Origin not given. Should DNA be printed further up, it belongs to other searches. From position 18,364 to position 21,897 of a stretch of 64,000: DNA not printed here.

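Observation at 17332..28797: About 11.5 kb operon fusing a SWIM-protein/SNF2-helicase pair to addB-addA and a trailing unknown gene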

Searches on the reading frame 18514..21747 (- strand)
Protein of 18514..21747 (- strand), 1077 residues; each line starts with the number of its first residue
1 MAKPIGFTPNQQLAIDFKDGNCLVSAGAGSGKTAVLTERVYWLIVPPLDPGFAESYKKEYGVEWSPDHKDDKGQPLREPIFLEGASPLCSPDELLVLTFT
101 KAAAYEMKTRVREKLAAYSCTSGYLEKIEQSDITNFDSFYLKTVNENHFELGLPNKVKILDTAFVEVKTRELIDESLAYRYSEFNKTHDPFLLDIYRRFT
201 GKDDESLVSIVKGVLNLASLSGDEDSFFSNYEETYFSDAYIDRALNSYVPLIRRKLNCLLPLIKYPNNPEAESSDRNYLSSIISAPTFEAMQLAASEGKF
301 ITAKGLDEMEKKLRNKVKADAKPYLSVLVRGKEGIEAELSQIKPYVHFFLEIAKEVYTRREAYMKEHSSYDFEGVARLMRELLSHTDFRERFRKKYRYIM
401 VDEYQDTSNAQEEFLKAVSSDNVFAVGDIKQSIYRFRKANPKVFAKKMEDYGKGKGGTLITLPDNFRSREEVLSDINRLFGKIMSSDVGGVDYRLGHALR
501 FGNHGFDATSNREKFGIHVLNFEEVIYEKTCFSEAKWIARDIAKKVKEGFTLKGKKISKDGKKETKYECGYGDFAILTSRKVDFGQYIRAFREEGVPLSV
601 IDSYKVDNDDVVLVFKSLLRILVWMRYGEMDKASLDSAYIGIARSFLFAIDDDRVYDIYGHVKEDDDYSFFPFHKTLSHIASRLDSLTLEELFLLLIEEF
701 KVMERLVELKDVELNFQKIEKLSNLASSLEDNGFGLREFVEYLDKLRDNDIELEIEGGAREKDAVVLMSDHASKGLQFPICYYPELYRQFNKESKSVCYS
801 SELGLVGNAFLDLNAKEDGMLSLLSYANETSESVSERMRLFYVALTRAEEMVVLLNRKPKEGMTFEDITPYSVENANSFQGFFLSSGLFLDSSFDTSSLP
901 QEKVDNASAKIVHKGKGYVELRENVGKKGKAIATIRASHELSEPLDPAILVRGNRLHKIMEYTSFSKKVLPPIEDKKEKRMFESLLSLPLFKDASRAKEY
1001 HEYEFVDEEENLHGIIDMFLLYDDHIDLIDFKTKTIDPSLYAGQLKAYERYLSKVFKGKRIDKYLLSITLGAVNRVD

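Call 3: search_protein_families(library=pfam, proteins=[window:18514-21747:-], max_evalue=0.01)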
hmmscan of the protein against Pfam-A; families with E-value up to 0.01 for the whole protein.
window:18514-21747:- (1077 aa): 6 families
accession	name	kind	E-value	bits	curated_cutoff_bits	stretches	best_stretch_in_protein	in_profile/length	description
PF00580.27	UvrD-helicase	-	7.4e-48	164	23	2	89-451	43-270/271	UvrD/REP helicase N-terminal domain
PF13245.12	AAA_19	-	1e-14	55.3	25.1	2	375-437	68-134/134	AAA domain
PF13361.12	UvrD_C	-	2.3e-11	44.2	25.6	1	712-854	234-345/350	UvrD-like helicase C-terminal domain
PF01443.25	Viral_helicase1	-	2.6e-05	24.6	21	0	389-440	51-105/228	Viral superfamily 1 RNA helicase core domain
PF13538.12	UvrD_C_2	-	0.00069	19.9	27.4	0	834-854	31-51/52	UvrD-like helicase C-terminal domain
PF24567.1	ANKLE2_3rd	-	0.0049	18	27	0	248-340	2-91/101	ANKLE2 third alpha/beta domain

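Call 4: search_protein_families(library=ncbifam, proteins=[window:18514-21747:-], max_evalue=0.01)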
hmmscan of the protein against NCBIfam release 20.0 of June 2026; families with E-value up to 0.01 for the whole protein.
window:18514-21747:- (1077 aa): 14 families
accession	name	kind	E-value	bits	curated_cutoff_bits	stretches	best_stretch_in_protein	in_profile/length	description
TIGR02785.1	addA_Gpos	equivalog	1.6e-104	350.9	707.65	5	271-669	261-666/1234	helicase-exonuclease AddAB subunit AddA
TIGR00609.1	recB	equivalog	6.4e-49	167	696.05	2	307-854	284-810/1175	exodeoxyribonuclease V subunit beta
TIGR02784.1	addA_alphas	equivalog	1.1e-44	153.1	860.75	4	342-857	333-870/1138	double-strand break repair helicase AddA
TIGR01073.1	pcrA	equivalog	5.6e-42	144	911.2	4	344-479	157-292/725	DNA helicase PcrA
TIGR01074.1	rep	equivalog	1.1e-37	129.7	951.45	3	354-479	164-289/668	DNA helicase Rep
NF010485.0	PRK13909.1-2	equivalog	6.8e-33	113.9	650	3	355-485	286-429/909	RecB-like helicase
NF008743.0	PRK11773.1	equivalog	1.8e-29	102.6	965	2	340-480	157-297/720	DNA helicase II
NF008172.0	PRK10919.1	equivalog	7.5e-29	100.4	1168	2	354-480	165-291/673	DNA helicase Rep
NF008276.0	PRK11054.1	equivalog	1.1e-28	100.1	543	2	310-457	345-496/684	DNA helicase IV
TIGR01075.1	uvrD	equivalog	1.5e-28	99.5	1144.45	2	341-480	153-292/715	DNA helicase II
NF008128.0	PRK10876.1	equivalog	4.1e-17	61.2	1697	2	388-483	370-464/1181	exodeoxyribonuclease V subunit beta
NF010487.0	PRK13909.1-4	equivalog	6.5e-15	54.4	759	2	91-483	35-423/924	RecB-like helicase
NF053713.1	helicas_STM2767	equivalog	4.5e-06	25.4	550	1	370-439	293-361/665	STM2767 family DEAD/DEAH box helicase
NF041464.1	HelD_BACSU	equivalog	0.00015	19.8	419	1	393-473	544-623/779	RNA polymerase recycling motor HelD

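Call 27: search_protein_families(library=padloc, proteins=[window:18514-21747:-], max_evalue=0.01)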
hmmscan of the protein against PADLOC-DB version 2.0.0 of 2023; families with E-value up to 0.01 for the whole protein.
window:18514-21747:- (1077 aa): 49 families (the best 25 are shown)
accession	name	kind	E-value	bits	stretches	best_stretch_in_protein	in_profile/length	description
PDLC00114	GajB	-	1.2e-33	114.6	2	353-480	172-299/635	UrvD helicase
PDLC00132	GajB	-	8.7e-33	111.8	2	351-479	169-298/625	UrvD helicase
PDLC03802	RTasHel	-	1.7e-30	104.5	2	353-545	146-305/675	DRT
PDLC00117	GajB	-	1.6e-29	100.9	3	355-474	177-296/604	UrvD helicase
PDLC00123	GajB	-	3.7e-25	86.6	2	391-471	172-250/540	UrvD helicase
PDLC00103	GajB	-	1e-24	85.4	2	356-486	171-301/612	UrvD helicase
PDLC00122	GajB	-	4e-24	83.4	2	369-472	139-239/502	UrvD helicase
PDLC00107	GajB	-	4.2e-24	83.1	2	363-470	182-288/587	UrvD helicase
PDLC00134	GajB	-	1.5e-21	75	1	366-486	180-301/431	UrvD helicase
PDLC00130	GajB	-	1.7e-21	74.2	2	361-484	170-294/589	UrvD helicase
PDLC00121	GajB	-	2.8e-21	73.7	1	365-485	172-288/565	UrvD helicase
PDLC00138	GajB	-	7.9e-20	69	1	393-487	218-311/581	UrvD helicase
PDLC00129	GajB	-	7.6e-19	65.7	1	374-480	202-309/594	UrvD helicase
PDLC00119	GajB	-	9.1e-18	62.5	1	279-476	94-296/565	UrvD helicase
PDLC00104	GajB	-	1.4e-17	61.7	1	356-452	125-223/574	UrvD helicase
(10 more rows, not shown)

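Call 44: search_solved_structures(query=window:18514-21747:-, max_evalue=1e-10)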
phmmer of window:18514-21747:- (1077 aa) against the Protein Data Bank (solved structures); distinct sequences matched with E-value up to 1e-10: 10.
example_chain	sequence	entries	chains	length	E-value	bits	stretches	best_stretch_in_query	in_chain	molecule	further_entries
3u44_A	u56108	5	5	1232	1.6e-42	148.8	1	90-856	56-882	ATP-dependent helicase/nuclease subunit A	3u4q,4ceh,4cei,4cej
1uaa_A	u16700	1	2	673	6.5e-21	77.3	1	356-480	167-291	PROTEIN (ATP-DEPENDENT DNA HELICASE REP.)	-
1pjr_A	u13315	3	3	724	6.1e-20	74.1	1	347-479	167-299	PCRA | ATP-DEPENDENT HELICASE PCRA | HELICASE PCRA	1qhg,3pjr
2pjr_A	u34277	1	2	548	6.4e-17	64.1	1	346-479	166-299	PROTEIN (HELICASE PCRA)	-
4c2u_A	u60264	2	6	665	8.4e-17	63.7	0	351-480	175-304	DNA HELICASE II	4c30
4c2t_A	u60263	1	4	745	1.5e-16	62.9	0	351-480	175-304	DNA HELICASE II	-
3lfu_A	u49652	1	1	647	5.6e-15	57.6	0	370-480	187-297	DNA helicase II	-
2is1_A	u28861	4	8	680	7.3e-15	57.3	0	370-480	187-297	DNA helicase II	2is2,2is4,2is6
9dci_A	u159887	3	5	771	2.5e-14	55.5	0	355-481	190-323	ATP-dependent DNA helicase UvrD1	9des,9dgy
1qhh_B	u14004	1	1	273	1.3e-11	46.5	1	350-479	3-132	PROTEIN (PCRA (SUBUNIT))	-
